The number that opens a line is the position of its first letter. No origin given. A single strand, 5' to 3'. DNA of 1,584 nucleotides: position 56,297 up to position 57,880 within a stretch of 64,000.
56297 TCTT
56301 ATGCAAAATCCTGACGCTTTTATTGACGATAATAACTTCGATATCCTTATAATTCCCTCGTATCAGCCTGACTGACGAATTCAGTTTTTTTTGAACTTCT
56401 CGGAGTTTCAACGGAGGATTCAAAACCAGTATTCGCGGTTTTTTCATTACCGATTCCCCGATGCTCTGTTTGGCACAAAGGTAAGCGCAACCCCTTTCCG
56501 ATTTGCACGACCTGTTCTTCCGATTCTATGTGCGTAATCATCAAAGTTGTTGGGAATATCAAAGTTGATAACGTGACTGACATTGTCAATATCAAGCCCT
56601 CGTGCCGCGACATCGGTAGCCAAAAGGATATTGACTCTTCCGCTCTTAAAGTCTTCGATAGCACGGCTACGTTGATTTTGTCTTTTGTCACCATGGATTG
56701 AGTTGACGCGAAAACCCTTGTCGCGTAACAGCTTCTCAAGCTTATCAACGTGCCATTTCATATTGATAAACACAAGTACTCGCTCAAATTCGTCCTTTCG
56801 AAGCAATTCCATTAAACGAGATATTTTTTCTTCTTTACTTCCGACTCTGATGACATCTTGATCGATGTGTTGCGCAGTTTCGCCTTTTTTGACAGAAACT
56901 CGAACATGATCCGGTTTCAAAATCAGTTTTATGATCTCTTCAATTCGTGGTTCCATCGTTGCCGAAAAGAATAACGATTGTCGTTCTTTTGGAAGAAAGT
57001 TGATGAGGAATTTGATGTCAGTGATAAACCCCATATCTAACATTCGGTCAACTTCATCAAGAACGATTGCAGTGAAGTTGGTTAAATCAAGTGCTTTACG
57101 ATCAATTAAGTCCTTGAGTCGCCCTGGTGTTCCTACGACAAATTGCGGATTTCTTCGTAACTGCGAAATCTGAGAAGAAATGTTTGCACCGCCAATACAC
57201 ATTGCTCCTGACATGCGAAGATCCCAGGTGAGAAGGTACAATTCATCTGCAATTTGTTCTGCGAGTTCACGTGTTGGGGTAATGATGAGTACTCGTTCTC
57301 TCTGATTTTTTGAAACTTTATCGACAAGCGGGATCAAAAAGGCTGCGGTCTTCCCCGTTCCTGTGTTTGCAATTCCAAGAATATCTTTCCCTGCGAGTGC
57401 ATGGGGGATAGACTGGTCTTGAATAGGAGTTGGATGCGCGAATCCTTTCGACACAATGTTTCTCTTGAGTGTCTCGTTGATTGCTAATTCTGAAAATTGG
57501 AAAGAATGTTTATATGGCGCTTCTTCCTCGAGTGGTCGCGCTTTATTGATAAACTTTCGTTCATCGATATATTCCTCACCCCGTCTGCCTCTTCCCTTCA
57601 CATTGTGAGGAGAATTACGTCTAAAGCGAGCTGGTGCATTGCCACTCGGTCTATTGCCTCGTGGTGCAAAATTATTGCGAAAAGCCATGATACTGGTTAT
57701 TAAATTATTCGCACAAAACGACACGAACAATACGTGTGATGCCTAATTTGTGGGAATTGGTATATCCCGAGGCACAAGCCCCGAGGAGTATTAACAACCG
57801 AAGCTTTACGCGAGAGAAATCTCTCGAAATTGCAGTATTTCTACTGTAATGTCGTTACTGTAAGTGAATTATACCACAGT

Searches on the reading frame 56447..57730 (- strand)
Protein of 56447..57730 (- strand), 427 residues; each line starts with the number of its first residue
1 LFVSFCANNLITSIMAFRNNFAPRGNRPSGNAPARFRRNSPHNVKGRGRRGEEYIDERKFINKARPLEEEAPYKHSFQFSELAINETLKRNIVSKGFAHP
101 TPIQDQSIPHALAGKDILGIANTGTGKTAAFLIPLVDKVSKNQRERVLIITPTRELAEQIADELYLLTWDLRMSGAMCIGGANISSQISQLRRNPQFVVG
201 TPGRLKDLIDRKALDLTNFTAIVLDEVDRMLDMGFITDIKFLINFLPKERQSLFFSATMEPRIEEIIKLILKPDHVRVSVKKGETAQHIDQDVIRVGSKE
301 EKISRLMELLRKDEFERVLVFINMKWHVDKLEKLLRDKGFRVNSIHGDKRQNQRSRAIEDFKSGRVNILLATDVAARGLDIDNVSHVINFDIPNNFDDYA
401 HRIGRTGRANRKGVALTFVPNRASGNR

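Call 82: search_protein_families(library=pfam, proteins=[window:56447-57730:-], max_evalue=0.00001)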
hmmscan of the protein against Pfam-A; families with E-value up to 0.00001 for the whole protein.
window:56447-57730:- (427 aa): 3 families
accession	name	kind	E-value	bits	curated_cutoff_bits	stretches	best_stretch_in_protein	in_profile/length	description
PF00270.35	DEAD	-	1.2e-47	162.2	26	1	101-265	1-166/167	DEAD/DEAH box helicase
PF00271.37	Helicase_C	-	1.6e-37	128.5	23.5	1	301-410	1-110/110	Helicase conserved C-terminal domain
PF04851.21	ResIII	-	5.3e-09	36.6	22.5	1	120-260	29-163/164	Type III restriction enzyme, res subunit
